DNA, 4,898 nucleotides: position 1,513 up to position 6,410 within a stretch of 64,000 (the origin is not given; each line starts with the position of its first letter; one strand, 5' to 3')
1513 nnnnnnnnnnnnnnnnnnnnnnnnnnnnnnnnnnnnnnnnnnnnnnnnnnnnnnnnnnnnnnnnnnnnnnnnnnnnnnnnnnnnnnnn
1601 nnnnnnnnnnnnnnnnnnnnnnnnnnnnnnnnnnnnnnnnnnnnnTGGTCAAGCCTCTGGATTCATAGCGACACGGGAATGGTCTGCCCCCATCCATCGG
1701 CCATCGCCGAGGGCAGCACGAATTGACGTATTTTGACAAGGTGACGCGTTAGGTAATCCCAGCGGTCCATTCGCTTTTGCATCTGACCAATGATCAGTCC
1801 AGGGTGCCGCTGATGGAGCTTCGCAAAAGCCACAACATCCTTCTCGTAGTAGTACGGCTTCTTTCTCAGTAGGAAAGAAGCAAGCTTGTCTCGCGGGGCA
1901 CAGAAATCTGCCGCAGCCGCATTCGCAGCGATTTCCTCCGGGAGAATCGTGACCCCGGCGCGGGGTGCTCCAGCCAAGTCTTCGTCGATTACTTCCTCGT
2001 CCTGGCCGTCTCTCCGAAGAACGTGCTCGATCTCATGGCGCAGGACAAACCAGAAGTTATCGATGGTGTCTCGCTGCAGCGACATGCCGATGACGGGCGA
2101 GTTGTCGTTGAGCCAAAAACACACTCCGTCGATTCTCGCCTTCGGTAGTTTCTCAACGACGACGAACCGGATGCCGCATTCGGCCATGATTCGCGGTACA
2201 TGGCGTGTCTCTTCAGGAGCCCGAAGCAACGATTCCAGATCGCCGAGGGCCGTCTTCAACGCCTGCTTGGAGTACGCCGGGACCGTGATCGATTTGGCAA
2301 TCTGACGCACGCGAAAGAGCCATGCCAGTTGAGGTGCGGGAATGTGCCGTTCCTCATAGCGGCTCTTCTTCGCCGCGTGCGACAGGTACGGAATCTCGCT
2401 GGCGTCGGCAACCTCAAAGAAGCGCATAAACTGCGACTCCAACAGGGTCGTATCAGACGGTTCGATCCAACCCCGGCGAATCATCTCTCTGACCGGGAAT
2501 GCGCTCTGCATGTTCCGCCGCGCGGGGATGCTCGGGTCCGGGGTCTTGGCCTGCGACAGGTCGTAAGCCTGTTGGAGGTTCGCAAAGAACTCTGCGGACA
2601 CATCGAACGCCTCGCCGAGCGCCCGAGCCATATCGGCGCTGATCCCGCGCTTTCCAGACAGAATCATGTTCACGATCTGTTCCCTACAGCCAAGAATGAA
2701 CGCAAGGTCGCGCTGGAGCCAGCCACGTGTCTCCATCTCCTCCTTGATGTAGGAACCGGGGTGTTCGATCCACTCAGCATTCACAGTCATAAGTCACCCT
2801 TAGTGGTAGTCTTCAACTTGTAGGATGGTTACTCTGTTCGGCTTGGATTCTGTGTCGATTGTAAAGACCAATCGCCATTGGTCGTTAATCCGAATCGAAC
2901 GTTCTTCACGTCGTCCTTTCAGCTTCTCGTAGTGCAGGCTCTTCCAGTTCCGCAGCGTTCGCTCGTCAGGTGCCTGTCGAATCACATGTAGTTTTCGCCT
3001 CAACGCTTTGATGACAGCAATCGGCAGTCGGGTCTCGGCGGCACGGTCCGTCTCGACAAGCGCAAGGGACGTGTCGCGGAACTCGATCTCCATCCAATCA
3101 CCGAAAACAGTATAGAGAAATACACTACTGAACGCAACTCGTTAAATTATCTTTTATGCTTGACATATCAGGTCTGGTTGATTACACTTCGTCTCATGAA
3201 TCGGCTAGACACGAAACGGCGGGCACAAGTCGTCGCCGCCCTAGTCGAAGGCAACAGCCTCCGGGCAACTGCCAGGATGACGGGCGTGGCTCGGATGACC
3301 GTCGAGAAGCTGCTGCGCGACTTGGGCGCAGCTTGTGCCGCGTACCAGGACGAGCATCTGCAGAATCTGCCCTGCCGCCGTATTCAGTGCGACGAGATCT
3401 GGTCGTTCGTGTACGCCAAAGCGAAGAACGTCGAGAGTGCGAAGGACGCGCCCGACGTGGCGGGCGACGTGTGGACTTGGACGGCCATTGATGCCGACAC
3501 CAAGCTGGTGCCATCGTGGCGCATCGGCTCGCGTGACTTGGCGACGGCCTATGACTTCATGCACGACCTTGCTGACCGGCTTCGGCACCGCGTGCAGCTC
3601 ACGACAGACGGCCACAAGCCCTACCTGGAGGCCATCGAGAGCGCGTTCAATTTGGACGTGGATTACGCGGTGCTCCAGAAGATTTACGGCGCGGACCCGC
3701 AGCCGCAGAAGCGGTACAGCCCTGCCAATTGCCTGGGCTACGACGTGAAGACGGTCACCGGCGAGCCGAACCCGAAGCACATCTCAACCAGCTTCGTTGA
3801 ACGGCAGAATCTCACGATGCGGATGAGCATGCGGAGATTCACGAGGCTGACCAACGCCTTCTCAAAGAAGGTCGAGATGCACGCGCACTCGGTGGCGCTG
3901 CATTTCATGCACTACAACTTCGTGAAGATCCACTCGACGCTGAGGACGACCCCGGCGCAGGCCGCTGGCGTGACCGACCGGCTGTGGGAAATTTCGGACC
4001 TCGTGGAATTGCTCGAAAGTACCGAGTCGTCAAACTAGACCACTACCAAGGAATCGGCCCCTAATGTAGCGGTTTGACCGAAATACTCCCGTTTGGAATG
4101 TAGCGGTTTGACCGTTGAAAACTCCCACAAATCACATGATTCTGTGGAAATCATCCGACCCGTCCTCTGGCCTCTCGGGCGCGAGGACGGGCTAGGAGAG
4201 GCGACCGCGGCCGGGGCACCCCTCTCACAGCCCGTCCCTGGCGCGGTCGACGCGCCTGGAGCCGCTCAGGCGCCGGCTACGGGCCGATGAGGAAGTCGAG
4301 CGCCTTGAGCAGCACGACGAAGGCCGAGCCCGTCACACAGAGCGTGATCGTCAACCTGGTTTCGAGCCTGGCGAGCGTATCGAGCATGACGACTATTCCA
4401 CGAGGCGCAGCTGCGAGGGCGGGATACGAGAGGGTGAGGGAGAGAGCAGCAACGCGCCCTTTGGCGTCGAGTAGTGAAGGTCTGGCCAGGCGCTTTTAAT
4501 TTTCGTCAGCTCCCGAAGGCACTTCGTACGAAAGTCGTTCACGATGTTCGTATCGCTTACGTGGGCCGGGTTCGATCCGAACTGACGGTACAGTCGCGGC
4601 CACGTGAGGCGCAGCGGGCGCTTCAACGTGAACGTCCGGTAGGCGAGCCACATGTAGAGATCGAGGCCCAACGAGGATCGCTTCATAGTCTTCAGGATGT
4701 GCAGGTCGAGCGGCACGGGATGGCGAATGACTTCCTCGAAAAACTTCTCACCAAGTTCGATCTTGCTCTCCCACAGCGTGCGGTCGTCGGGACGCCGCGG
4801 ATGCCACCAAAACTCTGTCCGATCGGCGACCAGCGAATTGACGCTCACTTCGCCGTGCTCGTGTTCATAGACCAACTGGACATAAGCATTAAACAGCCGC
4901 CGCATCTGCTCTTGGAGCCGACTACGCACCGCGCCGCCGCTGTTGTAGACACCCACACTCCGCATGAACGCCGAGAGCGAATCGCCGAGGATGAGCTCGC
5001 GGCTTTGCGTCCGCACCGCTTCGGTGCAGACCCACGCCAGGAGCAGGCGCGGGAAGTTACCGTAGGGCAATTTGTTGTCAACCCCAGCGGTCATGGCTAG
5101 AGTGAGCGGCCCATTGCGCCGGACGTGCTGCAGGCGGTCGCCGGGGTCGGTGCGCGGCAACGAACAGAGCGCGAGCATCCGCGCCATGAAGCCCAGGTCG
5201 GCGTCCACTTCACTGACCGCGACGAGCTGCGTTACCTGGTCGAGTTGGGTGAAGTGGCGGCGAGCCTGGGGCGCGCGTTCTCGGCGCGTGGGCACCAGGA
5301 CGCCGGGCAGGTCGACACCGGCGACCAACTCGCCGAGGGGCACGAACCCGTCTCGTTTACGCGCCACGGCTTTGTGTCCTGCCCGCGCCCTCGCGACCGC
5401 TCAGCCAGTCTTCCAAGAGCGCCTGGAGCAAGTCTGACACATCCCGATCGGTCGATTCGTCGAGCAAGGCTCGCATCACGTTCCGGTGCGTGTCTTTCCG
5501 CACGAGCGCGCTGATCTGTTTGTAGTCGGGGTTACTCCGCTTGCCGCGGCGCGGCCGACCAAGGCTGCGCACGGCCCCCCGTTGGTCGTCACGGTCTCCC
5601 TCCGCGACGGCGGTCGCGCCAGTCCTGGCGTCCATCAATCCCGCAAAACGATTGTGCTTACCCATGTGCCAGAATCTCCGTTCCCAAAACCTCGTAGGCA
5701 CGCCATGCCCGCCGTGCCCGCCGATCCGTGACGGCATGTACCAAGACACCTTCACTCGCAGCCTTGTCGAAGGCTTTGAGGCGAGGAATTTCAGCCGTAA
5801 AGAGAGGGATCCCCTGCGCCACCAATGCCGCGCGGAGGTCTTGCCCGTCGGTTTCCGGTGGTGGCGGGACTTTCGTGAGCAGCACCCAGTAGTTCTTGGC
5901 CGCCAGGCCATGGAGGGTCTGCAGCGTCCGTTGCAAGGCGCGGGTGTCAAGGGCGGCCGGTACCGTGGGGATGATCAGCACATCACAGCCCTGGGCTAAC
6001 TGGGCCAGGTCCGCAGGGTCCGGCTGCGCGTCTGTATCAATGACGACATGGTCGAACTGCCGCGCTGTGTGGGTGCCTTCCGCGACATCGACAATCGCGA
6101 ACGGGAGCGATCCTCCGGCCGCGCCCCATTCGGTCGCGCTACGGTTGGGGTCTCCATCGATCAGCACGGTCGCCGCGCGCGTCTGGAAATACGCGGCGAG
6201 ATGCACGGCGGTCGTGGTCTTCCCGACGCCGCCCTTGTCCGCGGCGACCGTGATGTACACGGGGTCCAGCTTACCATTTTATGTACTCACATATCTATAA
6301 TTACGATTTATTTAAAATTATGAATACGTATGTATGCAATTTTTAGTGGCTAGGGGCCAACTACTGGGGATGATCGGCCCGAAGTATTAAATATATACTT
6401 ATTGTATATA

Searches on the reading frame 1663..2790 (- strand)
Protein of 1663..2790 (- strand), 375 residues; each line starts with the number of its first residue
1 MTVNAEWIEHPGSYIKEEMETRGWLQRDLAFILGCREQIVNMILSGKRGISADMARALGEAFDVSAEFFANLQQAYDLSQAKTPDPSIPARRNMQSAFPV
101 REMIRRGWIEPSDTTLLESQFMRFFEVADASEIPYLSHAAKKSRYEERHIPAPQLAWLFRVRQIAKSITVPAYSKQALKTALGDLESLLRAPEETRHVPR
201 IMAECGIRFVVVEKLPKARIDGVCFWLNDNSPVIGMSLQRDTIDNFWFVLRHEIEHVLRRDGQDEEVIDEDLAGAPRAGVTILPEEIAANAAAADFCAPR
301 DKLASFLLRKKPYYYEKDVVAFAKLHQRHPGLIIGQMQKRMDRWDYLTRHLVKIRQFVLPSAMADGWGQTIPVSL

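Call 31: search_protein_families(library=pfam, proteins=[window:1663-2790:-], max_evalue=0.001)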
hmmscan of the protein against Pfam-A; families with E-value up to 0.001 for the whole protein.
window:1663-2790:- (375 aa): 1 family
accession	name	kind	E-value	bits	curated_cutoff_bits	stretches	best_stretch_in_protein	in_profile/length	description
PF01381.28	HTH_3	-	9.5e-08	32.4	23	1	15-69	1-55/55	Helix-turn-helix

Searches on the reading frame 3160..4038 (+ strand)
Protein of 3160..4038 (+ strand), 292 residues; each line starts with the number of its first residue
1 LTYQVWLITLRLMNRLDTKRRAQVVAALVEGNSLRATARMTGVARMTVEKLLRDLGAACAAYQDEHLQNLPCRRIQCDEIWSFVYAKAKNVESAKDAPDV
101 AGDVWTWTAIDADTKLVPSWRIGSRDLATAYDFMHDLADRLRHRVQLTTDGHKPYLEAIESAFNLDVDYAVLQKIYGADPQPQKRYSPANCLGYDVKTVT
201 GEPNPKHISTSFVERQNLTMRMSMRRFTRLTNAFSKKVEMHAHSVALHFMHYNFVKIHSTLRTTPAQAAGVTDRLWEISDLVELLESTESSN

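Call 31: search_protein_families(library=pfam, proteins=[window:3160-4038:+], max_evalue=0.001)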
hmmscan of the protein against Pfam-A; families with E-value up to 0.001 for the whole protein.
window:3160-4038:+ (292 aa): 4 families
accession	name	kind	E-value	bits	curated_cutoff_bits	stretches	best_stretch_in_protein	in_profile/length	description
PF03400.19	DDE_Tnp_IS1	-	3.5e-08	34.3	24.1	1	208-250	84-125/131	IS1 transposase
PF13610.12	DDE_Tnp_IS240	-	9.8e-05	22.9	27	1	105-162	19-77/139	DDE domain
PF13384.12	HTH_23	-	0.00012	22.2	24.6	1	17-54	3-40/50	Homeodomain-like domain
PF13518.12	HTH_28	-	0.00099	19.6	25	0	20-60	1-41/52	Helix-turn-helix domain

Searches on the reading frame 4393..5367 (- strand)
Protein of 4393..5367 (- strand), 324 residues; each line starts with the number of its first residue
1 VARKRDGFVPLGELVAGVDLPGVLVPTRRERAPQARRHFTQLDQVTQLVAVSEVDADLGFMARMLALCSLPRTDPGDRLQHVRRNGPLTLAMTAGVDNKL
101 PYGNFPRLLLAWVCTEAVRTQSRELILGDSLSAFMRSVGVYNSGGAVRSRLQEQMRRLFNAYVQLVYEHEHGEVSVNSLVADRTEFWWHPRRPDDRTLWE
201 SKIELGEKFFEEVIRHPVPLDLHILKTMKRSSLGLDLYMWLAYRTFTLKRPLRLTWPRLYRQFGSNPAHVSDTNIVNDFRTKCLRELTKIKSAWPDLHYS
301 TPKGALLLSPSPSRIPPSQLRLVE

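Call 31: search_protein_families(library=pfam, proteins=[window:4393-5367:-], max_evalue=0.001)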
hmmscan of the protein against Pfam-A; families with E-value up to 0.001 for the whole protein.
window:4393-5367:- (324 aa): 1 family
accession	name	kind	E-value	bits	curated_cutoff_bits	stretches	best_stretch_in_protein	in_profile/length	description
PF04796.18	RepA_C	-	4.4e-26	92.7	26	1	101-248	2-165/181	Plasmid encoded RepA protein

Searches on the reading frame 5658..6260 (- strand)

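Call 31: search_protein_families(library=pfam, proteins=[window:5658-6260:-], max_evalue=0.001)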
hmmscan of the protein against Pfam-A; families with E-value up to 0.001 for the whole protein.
window:5658-6260:- (200 aa): 5 families
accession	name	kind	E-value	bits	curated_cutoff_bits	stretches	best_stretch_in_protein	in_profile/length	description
PF01656.29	CbiA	-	4.6e-15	56.1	25.4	1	3-173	1-124/125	CobQ/CobB/MinD/ParA nucleotide binding domain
PF13614.12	AAA_31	-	1.7e-09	38.3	27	1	3-44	4-46/177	AAA domain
PF07015.17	VirC1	-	2.1e-06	27.7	24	1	3-173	4-191/231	VirC1 protein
PF10609.15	ParA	-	0.00014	21.8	27.1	1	3-35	6-39/246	NUBPL iron-transfer P-loop NTPase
PF09140.17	MipZ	-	0.00039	20.3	20.7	0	3-32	3-32/262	ATPase MipZ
